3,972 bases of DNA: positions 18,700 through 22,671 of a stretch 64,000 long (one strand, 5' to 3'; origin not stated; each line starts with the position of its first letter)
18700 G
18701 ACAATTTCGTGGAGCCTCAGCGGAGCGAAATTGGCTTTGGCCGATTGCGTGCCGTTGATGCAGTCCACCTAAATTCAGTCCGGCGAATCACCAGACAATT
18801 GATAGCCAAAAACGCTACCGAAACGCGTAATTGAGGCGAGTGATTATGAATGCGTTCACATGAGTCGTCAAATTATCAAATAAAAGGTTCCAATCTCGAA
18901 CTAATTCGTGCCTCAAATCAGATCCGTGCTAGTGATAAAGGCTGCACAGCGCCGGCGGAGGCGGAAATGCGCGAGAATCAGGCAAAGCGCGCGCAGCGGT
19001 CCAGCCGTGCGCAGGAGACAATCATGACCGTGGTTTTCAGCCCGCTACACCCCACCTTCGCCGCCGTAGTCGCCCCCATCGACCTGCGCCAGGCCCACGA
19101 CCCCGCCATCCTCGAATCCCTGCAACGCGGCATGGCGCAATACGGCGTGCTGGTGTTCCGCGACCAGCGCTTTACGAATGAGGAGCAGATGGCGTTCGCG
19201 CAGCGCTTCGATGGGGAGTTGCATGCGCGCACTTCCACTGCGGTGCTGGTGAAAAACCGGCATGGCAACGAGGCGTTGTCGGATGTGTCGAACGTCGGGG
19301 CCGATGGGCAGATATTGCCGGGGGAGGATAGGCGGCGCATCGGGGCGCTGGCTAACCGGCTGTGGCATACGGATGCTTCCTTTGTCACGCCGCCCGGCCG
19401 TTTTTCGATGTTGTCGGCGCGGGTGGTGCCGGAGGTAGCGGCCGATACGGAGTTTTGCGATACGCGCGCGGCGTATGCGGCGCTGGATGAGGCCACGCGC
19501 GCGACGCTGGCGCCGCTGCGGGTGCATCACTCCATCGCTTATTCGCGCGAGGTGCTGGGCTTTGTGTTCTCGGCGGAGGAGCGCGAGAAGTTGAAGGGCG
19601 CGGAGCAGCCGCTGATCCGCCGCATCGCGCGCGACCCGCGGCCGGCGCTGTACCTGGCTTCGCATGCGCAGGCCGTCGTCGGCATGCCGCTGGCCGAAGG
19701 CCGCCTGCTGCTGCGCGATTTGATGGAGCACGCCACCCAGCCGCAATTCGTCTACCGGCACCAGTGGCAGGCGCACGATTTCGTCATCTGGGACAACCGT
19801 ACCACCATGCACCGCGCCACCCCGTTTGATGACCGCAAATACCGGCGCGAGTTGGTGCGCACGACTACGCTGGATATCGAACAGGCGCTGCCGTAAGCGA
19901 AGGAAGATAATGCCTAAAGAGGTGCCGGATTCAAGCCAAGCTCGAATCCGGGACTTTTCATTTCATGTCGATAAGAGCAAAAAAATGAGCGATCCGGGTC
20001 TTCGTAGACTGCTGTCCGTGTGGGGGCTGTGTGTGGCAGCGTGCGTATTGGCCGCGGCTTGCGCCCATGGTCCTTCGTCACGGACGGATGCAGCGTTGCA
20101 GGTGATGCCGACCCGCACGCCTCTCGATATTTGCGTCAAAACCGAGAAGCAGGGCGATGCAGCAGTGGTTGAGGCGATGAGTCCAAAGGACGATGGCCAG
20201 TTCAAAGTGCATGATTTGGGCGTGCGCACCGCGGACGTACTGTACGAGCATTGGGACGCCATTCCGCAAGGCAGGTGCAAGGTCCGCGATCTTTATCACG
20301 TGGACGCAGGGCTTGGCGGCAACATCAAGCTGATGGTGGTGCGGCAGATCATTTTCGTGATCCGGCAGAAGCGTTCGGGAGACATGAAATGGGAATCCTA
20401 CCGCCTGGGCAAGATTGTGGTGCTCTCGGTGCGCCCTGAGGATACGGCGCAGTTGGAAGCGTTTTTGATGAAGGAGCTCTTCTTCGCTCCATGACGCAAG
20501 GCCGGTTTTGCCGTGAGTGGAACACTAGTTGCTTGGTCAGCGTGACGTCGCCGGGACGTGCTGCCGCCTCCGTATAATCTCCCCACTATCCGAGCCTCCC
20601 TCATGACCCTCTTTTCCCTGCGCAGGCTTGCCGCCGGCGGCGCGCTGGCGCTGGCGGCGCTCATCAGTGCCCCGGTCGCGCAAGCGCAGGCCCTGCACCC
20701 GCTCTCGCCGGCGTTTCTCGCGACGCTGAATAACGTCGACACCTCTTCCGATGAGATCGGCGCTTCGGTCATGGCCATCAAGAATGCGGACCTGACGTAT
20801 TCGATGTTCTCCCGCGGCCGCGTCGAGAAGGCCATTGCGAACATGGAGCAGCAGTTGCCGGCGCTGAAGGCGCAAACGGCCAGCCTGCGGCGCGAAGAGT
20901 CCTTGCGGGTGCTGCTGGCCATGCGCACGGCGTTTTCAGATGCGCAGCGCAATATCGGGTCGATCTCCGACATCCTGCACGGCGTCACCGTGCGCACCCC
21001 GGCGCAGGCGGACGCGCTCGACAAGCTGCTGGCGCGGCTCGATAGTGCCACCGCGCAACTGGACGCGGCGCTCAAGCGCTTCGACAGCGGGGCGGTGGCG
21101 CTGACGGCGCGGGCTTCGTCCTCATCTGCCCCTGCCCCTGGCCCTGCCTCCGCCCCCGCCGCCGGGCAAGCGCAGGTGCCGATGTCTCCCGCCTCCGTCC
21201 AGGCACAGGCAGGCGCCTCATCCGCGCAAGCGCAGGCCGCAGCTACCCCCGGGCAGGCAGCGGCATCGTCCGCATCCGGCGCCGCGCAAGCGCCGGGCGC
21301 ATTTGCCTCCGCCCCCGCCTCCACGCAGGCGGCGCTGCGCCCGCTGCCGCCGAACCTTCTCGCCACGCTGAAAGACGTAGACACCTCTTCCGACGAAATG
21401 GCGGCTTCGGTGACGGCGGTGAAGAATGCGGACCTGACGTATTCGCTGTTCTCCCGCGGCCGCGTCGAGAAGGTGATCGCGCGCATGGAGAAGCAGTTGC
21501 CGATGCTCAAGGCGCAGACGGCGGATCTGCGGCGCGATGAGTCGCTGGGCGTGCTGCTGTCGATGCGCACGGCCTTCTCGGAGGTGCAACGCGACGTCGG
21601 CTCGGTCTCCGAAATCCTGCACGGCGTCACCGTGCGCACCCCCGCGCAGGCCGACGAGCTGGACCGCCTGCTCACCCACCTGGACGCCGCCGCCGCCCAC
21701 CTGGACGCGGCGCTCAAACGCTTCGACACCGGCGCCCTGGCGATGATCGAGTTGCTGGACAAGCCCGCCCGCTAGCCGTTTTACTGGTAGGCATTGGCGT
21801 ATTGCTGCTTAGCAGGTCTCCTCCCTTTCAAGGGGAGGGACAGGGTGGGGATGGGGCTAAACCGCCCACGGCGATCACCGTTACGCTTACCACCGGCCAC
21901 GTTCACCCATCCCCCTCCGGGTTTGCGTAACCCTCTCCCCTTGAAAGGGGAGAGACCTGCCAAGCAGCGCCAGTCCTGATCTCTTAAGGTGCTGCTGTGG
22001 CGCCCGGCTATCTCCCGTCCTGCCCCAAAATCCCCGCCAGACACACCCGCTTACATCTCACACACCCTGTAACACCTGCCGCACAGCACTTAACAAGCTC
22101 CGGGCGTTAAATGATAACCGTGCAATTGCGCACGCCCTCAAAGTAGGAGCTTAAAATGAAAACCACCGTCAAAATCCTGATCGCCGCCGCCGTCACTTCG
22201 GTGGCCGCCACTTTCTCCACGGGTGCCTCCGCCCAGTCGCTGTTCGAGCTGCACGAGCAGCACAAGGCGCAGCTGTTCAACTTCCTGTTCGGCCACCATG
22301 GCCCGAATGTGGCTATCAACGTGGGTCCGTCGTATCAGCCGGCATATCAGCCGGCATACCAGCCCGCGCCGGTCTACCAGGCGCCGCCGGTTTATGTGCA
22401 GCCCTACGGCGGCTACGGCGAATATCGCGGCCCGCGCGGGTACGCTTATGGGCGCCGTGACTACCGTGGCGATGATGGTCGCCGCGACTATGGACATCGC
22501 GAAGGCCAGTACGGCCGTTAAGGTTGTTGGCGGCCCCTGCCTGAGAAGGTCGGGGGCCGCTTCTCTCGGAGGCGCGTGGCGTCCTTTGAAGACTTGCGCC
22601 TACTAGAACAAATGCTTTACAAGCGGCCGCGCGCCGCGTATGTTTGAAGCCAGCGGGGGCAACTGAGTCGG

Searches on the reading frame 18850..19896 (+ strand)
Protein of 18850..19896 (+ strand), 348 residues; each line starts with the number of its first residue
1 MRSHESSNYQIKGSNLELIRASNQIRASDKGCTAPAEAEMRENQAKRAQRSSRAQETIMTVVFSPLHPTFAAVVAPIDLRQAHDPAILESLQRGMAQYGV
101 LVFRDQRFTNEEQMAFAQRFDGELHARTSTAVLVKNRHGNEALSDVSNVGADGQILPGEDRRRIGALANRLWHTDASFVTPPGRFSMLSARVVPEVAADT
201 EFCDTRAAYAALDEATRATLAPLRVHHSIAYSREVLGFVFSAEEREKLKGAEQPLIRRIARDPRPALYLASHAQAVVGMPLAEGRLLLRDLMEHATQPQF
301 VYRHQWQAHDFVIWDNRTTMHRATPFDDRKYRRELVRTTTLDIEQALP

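Call 11: search_protein_families(library=pfam, proteins=[window:18850-19896:+], max_evalue=0.01)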
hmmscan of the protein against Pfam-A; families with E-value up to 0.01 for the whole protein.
window:18850-19896:+ (348 aa): 1 family
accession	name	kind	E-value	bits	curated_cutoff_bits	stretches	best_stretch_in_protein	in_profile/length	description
PF02668.22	TauD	-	1.6e-56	192.6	27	1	64-339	3-267/267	Taurine catabolism dioxygenase TauD, TfdA family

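Call 58: list_cluster_members(proteins=[P0005, P0011, P0018, P0025, window:18850-19896:+, window:27520-28512:-, window:23323-23988:+])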
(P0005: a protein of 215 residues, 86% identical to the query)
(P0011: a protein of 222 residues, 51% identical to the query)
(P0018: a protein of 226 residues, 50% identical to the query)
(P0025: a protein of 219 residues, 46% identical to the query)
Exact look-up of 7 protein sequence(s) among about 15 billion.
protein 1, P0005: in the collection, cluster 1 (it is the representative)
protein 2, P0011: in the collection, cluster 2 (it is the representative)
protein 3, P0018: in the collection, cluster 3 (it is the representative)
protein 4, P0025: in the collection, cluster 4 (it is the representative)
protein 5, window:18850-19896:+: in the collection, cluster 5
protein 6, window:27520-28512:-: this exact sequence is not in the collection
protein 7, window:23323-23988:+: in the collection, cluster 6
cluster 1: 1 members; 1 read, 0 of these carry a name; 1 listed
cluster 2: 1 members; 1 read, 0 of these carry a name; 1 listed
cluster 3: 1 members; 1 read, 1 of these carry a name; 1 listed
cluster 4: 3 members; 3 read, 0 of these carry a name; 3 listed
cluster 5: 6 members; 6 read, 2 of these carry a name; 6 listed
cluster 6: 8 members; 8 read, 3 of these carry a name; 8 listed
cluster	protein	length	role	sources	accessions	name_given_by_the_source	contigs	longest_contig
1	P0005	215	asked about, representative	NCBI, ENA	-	-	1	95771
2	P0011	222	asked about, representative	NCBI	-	-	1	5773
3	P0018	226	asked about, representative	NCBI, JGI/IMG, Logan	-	hypothetical protein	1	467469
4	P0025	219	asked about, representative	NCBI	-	-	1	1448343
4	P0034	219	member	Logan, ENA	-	-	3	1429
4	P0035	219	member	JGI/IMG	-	-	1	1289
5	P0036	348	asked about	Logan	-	-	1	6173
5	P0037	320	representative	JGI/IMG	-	alpha-ketoglutarate-dependent 2,4-dichlorophenoxyacetate dioxygenase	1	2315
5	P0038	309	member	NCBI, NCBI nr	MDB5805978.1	MAG: TauD/TfdA family dioxygenase [Betaproteobacteria bacterium] | TauD/TfdA family dioxygenase [Betaproteobacteria bacterium]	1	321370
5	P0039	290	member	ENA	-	-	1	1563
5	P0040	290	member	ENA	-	-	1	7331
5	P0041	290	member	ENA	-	-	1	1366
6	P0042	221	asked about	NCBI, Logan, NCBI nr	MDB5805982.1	MAG: hypothetical protein JWN73_3304 [Betaproteobacteria bacterium] | hypothetical protein [Betaproteobacteria bacterium]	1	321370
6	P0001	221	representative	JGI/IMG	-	-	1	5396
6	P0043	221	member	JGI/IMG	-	hypothetical protein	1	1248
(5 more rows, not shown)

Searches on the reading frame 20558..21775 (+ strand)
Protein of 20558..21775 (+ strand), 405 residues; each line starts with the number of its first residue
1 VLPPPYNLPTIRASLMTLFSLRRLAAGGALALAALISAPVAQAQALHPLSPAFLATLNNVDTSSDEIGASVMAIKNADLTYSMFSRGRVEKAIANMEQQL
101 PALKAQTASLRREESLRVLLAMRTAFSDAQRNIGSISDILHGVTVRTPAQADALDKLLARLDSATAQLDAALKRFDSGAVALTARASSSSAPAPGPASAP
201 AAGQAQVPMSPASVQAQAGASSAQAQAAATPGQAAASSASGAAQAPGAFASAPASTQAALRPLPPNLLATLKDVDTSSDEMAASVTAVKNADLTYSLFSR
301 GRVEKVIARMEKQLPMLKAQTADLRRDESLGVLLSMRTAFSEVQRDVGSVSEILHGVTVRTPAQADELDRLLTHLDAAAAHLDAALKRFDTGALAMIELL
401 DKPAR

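Call 11: search_protein_families(library=pfam, proteins=[window:20558-21775:+], max_evalue=0.01)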
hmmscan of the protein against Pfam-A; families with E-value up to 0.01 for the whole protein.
window:20558-21775:+ (405 aa): 4 families
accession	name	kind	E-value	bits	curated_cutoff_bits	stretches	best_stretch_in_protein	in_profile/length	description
PF10620.15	MdcG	-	4.2e-06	27.1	26.5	0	137-183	52-98/121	Phosphoribosyl-dephospho-CoA transferase MdcG C-terminal domain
PF16326.10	ABC_tran_CTD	-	0.0024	18.5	32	0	150-175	39-64/69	ABC transporter C-terminal domain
PF11254.13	DUF3053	-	0.0071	16.4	23.9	0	354-388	183-217/219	Protein of unknown function (DUF3053)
PF15784.10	GPS2_interact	-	0.0093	16.8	27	0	87-113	37-63/92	G-protein pathway suppressor 2-interacting domain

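Call 66: search_protein_families(library=padloc, proteins=[window:20558-21775:+], max_evalue=0.01)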
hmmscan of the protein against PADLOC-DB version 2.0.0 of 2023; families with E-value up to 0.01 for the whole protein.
window:20558-21775:+ (405 aa): 1 family
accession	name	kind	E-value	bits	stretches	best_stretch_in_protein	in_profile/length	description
PDLC00475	JetB1|JetB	-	0.00073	17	0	291-347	66-121/210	DUF4194 domain; MukE-like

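Call 67: search_protein_families(library=ncbifam, proteins=[window:20558-21775:+], max_evalue=0.01)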
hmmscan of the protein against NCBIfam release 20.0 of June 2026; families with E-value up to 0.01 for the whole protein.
window:20558-21775:+ (405 aa): 3 families
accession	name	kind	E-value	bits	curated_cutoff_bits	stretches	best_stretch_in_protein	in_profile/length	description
NF002137.0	PRK00977.1-1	equivalog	0.00034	20.5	94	0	153-181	17-44/80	exodeoxyribonuclease VII small subunit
NF011100.0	PRK14527.1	equivalog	0.0052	16.4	154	0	145-163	92-110/191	adenylate kinase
TIGR01280.1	xseB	equivalog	0.009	16.1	35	0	152-179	7-34/57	exodeoxyribonuclease VII small subunit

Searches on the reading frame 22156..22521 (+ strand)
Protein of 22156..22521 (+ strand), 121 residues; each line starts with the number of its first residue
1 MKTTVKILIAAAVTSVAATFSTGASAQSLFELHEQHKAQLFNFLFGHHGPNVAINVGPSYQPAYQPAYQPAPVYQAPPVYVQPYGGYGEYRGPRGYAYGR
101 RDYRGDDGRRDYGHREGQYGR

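Call 11: search_protein_families(library=pfam, proteins=[window:22156-22521:+], max_evalue=0.01)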
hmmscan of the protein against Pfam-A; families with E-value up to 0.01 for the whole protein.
window:22156-22521:+ (121 aa): 0 families

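Call 14: find_encoding_contigs(protein=window:22156-22521:+, flank=3000, max_places=10)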
Protein window:22156-22521:+ (121 aa): 1 contig read that carries it; 1 place shown.
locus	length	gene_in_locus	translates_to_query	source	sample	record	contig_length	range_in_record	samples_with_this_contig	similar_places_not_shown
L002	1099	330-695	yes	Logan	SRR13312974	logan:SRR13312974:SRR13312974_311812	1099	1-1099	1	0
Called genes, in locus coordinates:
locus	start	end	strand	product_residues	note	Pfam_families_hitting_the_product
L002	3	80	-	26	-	?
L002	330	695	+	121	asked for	-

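Call 66: search_protein_families(library=padloc, proteins=[window:22156-22521:+], max_evalue=0.01)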
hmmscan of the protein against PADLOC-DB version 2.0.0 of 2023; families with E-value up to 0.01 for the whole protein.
window:22156-22521:+ (121 aa): 0 families

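Call 67: search_protein_families(library=ncbifam, proteins=[window:22156-22521:+], max_evalue=0.01)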
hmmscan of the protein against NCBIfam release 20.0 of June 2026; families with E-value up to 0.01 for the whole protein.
window:22156-22521:+ (121 aa): 0 families
